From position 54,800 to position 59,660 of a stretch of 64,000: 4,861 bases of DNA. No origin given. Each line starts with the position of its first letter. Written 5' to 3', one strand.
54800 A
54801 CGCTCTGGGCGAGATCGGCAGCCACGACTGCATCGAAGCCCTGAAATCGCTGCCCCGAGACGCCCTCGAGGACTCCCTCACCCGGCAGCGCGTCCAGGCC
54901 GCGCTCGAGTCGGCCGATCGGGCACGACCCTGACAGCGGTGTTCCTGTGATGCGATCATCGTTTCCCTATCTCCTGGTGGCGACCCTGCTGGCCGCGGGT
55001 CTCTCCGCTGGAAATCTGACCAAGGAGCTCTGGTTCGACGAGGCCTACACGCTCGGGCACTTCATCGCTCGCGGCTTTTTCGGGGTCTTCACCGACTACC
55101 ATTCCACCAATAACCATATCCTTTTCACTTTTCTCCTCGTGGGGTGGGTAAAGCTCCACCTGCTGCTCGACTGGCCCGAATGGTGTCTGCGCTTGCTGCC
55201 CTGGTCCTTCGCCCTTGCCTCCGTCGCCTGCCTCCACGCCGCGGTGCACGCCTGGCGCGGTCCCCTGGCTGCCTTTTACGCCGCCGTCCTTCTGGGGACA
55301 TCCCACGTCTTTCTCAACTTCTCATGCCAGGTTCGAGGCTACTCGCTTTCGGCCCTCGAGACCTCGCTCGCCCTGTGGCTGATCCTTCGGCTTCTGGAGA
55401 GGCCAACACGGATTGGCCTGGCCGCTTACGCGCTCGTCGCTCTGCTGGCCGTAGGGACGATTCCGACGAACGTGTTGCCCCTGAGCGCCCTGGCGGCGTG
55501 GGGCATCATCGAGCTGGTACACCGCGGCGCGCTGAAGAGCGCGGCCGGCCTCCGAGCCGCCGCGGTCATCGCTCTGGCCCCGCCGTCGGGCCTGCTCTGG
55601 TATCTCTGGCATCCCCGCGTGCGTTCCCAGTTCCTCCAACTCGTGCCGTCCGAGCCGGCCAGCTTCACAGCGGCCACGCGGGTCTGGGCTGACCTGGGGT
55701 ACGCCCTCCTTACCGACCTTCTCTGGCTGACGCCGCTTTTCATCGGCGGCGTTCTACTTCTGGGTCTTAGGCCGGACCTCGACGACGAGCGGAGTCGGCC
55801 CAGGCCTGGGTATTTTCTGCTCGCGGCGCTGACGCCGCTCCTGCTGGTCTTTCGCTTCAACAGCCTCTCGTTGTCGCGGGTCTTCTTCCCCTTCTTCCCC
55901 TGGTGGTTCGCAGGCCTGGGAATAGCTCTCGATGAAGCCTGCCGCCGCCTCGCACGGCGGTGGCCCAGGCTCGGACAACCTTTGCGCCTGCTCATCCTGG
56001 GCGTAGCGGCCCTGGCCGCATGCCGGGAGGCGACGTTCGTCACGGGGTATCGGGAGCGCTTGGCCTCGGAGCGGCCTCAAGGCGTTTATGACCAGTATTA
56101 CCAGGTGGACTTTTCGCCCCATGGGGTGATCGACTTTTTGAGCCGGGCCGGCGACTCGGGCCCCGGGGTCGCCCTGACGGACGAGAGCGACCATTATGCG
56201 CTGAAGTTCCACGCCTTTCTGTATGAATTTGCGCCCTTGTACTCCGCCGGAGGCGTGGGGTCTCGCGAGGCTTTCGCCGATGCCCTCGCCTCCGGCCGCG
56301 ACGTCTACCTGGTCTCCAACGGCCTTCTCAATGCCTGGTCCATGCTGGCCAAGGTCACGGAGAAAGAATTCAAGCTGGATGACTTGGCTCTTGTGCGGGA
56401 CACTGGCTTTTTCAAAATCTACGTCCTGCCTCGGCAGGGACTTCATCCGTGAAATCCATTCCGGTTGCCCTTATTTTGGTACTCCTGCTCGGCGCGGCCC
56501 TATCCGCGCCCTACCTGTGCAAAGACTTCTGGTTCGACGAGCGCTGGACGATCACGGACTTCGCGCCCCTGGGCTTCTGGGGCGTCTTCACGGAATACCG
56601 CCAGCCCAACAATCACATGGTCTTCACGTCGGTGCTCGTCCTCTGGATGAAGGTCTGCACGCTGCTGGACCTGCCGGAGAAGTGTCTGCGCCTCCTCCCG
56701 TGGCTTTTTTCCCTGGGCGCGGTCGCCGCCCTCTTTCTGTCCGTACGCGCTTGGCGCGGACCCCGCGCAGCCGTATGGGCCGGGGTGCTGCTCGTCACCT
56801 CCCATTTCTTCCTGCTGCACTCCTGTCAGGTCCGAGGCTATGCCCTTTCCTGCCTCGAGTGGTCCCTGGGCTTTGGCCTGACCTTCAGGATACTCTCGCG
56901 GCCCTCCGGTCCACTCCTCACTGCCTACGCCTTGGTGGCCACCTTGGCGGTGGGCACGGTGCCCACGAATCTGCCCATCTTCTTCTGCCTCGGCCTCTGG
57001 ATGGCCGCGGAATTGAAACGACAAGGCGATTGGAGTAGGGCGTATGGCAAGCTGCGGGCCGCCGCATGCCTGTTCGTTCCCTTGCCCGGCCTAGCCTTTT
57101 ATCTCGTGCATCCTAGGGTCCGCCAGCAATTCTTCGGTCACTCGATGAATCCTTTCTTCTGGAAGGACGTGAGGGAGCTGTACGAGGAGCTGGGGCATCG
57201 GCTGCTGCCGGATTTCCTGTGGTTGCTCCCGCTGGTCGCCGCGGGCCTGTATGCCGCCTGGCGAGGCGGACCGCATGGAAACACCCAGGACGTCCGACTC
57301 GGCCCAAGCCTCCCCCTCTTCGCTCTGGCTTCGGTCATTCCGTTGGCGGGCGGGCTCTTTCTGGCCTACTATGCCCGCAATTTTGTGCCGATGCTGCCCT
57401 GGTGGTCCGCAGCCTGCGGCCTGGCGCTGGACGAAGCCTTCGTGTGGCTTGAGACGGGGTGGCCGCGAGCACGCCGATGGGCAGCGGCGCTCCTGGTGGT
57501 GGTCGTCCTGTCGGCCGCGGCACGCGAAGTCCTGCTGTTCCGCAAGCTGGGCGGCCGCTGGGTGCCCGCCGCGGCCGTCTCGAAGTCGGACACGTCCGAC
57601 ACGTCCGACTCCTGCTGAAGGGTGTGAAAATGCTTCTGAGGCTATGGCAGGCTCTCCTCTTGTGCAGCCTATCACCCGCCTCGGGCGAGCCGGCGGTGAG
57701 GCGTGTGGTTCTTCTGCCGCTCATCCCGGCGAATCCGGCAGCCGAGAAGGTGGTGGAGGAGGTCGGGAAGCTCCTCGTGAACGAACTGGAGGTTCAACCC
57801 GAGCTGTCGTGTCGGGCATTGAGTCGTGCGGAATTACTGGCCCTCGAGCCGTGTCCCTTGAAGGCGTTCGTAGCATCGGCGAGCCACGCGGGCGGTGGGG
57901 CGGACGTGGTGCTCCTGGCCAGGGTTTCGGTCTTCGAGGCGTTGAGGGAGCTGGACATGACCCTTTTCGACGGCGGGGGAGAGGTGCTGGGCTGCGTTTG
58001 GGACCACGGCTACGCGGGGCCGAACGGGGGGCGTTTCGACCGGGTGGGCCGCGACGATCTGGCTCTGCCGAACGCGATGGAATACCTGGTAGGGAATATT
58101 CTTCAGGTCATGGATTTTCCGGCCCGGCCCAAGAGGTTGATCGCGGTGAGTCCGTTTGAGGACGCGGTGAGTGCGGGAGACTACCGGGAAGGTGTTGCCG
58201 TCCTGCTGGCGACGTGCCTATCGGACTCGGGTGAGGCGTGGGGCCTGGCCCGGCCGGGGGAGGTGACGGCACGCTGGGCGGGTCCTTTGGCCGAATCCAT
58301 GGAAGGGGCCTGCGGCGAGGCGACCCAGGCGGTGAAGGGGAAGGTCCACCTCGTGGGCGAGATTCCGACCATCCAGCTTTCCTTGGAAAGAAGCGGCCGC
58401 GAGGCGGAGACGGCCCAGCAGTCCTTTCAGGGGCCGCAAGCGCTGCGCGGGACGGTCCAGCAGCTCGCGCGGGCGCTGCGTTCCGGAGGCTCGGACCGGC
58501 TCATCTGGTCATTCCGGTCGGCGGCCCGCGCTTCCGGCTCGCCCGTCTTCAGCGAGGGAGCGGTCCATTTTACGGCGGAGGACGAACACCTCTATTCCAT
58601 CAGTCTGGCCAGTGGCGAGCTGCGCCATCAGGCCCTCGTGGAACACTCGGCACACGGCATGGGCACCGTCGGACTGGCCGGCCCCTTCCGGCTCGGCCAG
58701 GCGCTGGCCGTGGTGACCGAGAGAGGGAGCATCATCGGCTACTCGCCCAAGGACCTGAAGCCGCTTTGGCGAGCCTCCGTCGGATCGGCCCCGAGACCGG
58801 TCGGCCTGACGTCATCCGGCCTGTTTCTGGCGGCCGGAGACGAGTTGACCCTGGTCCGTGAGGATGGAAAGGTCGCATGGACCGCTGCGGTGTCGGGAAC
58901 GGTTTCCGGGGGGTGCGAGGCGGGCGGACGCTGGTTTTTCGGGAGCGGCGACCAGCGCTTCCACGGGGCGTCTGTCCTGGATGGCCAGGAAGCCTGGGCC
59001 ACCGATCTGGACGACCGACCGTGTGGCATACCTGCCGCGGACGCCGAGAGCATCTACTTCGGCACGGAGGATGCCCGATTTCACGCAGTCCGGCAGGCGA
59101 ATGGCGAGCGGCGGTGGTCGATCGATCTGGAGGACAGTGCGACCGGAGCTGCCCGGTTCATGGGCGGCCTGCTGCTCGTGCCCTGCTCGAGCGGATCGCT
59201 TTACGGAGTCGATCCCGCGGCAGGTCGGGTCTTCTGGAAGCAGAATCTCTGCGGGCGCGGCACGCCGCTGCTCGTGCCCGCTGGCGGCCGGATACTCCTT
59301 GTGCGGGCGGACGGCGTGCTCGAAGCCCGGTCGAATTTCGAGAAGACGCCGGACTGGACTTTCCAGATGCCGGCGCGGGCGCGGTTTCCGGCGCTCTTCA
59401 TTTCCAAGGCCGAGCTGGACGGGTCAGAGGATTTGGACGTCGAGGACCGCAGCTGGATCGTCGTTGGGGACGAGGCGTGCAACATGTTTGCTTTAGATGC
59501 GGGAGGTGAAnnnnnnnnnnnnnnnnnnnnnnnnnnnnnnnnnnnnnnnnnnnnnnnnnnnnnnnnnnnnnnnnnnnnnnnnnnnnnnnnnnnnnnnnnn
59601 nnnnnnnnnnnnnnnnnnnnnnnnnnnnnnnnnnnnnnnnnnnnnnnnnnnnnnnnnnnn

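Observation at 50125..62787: Tightly packed 12.7-kb same-strand array of mostly unassignable envelope proteins — candidate novel surface glycan/protein-processing system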

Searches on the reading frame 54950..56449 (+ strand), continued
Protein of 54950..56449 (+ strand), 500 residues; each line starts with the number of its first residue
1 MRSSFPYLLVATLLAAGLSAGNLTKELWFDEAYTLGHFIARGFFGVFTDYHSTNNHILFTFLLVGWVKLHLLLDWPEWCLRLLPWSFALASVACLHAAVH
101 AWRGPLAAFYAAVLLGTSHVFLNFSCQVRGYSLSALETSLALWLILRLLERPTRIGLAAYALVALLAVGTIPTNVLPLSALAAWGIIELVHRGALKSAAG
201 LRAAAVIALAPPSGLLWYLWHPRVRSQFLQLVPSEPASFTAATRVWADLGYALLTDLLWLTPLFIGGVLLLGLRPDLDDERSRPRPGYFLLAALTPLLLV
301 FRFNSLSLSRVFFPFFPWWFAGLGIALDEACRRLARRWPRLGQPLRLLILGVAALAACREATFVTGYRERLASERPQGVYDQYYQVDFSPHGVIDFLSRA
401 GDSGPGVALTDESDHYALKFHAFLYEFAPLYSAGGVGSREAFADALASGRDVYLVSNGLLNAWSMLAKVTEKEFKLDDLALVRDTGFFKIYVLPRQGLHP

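Call 82: list_cluster_members(proteins=[P0045, P0050, P0052, P0055, P0060, P0065, P0079, P0100, P0150, P0190])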
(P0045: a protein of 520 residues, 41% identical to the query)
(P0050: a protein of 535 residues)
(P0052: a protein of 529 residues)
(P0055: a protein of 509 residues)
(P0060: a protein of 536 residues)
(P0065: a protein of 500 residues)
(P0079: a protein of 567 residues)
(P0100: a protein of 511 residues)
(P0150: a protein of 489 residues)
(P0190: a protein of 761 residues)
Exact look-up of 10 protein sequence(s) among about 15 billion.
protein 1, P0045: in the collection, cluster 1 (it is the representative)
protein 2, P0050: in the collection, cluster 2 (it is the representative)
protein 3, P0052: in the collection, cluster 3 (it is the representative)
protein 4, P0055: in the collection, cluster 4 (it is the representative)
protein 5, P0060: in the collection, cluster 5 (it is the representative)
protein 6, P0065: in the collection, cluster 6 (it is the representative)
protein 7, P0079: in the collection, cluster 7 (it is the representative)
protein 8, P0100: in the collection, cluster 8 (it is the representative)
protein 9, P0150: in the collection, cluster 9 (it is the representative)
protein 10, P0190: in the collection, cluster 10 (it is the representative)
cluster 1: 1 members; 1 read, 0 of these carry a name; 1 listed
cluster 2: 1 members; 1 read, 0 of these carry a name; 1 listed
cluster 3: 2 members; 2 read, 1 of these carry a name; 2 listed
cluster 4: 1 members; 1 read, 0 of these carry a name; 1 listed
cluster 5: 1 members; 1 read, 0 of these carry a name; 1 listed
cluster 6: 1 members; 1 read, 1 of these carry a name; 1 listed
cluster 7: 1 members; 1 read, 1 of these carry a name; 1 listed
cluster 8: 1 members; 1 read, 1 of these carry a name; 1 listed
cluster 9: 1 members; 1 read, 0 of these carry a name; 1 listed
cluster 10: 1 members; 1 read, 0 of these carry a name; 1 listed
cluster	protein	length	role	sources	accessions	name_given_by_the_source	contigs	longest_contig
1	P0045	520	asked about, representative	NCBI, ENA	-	-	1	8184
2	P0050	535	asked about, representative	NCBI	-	-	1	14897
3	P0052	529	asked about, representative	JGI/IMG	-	hypothetical protein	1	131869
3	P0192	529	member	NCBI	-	-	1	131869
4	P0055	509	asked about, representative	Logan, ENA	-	-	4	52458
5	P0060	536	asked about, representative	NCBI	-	-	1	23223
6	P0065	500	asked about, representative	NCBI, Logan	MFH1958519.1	MAG: hypothetical protein ABIJ15_08615 [bacterium]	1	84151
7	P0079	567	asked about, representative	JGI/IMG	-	hypothetical protein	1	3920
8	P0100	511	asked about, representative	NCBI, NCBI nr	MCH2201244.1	MAG: hypothetical protein MK102_04690 [Fuerstiella sp.] | hypothetical protein [Fuerstiella sp.]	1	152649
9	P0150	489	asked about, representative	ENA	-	-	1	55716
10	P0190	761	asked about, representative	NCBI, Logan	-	-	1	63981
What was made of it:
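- Tried and rejected: The cluster look-up of ten C-family representatives gave only 'hypothetical protein' names, one of them from Fuerstiella sp. (call 82).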

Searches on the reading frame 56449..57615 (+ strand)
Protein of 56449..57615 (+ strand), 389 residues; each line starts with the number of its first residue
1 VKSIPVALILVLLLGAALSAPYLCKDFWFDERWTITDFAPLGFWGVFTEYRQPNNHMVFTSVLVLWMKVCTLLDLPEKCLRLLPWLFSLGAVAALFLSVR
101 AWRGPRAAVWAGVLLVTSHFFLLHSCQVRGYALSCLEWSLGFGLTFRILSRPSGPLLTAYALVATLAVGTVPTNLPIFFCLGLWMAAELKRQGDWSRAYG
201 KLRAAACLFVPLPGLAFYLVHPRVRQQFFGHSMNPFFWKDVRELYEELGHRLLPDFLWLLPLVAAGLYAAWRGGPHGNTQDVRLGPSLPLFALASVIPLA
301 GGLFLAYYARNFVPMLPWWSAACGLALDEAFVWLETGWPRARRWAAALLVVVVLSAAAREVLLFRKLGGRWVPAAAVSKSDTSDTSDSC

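Call 4: search_protein_families(library=pfam, proteins=[window:56449-57615:+], max_evalue=0.1)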
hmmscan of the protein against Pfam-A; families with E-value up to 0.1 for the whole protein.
window:56449-57615:+ (389 aa): 1 family
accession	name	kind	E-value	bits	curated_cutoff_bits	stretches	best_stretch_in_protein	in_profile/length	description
PF02516.20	STT3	-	0.016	15.1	24.5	1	57-126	69-144/405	Oligosaccharyl transferase STT3, N-terminal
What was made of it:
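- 56449..57618 (+): Gene D: 389-aa paralog of C. It lacks the C-terminal soluble domain, keeps all family signature residues, and ends in an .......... tail. Weak STT3 hit at E 0.016 (call 4).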

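Call 30: search_protein_families(library=ncbifam, proteins=[window:56449-57615:+], max_evalue=0.01)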
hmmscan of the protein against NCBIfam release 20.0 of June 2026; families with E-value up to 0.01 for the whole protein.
window:56449-57615:+ (389 aa): 0 families

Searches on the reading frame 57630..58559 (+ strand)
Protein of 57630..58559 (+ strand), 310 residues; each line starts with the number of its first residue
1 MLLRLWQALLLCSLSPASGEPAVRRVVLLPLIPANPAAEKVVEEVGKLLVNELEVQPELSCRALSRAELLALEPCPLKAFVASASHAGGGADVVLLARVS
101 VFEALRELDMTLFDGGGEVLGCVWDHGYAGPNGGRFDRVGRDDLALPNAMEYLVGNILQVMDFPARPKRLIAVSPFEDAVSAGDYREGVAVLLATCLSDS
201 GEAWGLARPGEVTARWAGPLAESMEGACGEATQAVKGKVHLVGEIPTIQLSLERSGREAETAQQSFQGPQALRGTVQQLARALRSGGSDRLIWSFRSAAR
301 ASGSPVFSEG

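Call 89: search_protein_families(library=pfam, proteins=[window:57630-58559:+], max_evalue=0.001)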
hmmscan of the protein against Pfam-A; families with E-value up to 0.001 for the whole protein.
window:57630-58559:+ (310 aa): 0 families
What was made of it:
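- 57630..59513 (+): Gene E: 627-aa protein with a signal peptide, an unassigned N-terminal half and a BamB-like (PQQ_2-type) beta-propeller at about residues 290-600. The N-terminal 310 aa have no Pfam hit (call 89).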

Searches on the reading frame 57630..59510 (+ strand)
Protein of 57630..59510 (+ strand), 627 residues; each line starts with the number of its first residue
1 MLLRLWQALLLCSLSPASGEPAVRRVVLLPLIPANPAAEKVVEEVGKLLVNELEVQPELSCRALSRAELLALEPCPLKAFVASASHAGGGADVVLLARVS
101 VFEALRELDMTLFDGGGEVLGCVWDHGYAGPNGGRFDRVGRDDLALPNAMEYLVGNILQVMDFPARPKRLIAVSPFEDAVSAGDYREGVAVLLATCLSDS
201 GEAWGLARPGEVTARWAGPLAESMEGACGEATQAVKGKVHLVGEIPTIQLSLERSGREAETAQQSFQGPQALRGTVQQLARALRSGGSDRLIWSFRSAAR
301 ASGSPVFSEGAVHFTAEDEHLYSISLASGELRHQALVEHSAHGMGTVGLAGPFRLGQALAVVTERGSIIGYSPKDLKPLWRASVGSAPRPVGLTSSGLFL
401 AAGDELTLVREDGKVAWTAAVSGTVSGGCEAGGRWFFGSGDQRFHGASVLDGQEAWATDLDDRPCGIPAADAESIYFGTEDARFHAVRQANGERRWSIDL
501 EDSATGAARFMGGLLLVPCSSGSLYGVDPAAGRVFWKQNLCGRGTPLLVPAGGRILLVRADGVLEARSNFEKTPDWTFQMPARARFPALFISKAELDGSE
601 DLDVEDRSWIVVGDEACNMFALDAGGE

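Call 4: search_protein_families(library=pfam, proteins=[window:57630-59510:+], max_evalue=0.1)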
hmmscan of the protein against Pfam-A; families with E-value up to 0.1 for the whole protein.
window:57630-59510:+ (627 aa): 2 families
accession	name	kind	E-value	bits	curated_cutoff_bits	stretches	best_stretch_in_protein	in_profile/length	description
PF13360.13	PQQ_2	-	2.4e-27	96.5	27.6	3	397-508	35-153/233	Outer membrane protein assembly factor BamB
PF13570.13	Beta-prop_ACSF4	-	4.9e-16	59.5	133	2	410-582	78-255/329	Beta-alanine-activating enzyme, beta-propeller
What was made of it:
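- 57630..59513 (+): PQQ_2 E 2e-27 (call 4).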

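Call 30: search_protein_families(library=ncbifam, proteins=[window:57630-59510:+], max_evalue=0.01)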
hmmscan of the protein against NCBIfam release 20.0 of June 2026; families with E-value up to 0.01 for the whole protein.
window:57630-59510:+ (627 aa): 5 families
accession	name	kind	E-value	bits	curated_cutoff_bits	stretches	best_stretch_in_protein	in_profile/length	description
TIGR03300.1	assembly_YfgL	equivalog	1.8e-17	63.1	285.2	1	450-571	83-209/377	outer membrane protein assembly factor BamB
NF008351.0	PRK11138.1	equivalog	1.8e-09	36.6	423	1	468-540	116-188/394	outer membrane protein assembly factor BamB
NF053615.1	SerThrKinAfsKStmc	equivalog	3.2e-07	29.4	1300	1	292-334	727-769/809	protein serine/threonine kinase AfsK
TIGR04528.1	acido_non_PQQ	subfamily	0.0002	20.3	650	0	458-542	381-463/493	acido-empty-quinoprotein group A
TIGR03075.1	PQQ_enz_alc_DH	subfamily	0.0083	14.8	480.05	0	472-516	120-169/530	PQQ-dependent dehydrogenase, methanol/ethanol family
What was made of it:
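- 57630..59513 (+): It is far below the BamB equivalog cut-off (63 vs 285 bits) and the PQQ-dehydrogenase cut-off (15 vs 480 bits) (call 30).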

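Call 76: search_solved_structures(query=window:57630-59510:+, max_evalue=0.1)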
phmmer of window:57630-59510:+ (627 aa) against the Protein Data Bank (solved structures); distinct sequences matched with E-value up to 0.1: 28.
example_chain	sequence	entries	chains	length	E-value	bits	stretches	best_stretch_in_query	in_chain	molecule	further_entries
8prj_A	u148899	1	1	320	5.5e-11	44.8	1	290-540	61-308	v31Bagel8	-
4hdj_A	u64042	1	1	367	1.4e-09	40.1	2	468-539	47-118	Outer membrane protein assembly factor BamB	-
9pxg_B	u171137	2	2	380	1.7e-09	39.9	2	468-539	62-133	Outer membrane protein assembly factor BamB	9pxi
8orr_AAA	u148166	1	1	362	7.7e-09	37.7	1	396-542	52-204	Outer membrane protein assembly factor BamB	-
7eq5_A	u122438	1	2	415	1.4e-08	36.8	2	398-580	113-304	Membrane associated protein kinase with beta-propeller domain, pyrrolo-quinoline quinone b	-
7evf_AA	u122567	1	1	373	3.9e-08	35.4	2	398-580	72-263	PQQ_3 domain-containing protein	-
7nri_B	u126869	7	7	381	4.5e-08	35.2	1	363-540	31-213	Outer membrane protein assembly factor BamB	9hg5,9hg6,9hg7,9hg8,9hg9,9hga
2yh3_A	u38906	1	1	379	5.4e-08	34.9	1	363-540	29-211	LIPOPROTEIN YFGL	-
6lyq_B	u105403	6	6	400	5.8e-08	34.8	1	363-540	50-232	Outer membrane protein assembly factor BamB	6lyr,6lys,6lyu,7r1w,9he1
5ayw_B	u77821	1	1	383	6.1e-08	34.8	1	363-540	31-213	Outer membrane protein assembly factor BamB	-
3q54_A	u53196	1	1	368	6.3e-08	34.7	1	363-540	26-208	Outer membrane assembly lipoprotein YfgL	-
5ljo_B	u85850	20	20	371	6.6e-08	34.6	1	363-540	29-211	Outer membrane protein assembly factor BamB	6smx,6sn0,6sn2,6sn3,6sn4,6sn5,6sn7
8spr_B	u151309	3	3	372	6.6e-08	34.6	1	363-540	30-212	Outer membrane protein assembly factor BamB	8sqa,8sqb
28jl_B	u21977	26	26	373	6.8e-08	34.6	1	363-540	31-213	Outer membrane protein assembly factor BamB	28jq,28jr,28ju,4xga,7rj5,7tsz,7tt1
8adg_B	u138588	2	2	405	6.9e-08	34.6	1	363-540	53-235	Outer membrane protein assembly factor BamB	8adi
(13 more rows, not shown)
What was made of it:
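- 57630..59513 (+): PDB sequence hits to BamB structures at E 1e-9 to 1e-7 (call 76).
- Closest known: BamB. Same: E's C-terminal half matches PQQ_2 (E 2e-27) and BamB structures (E about 1e-9 to 1e-7) (calls 4, 76).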
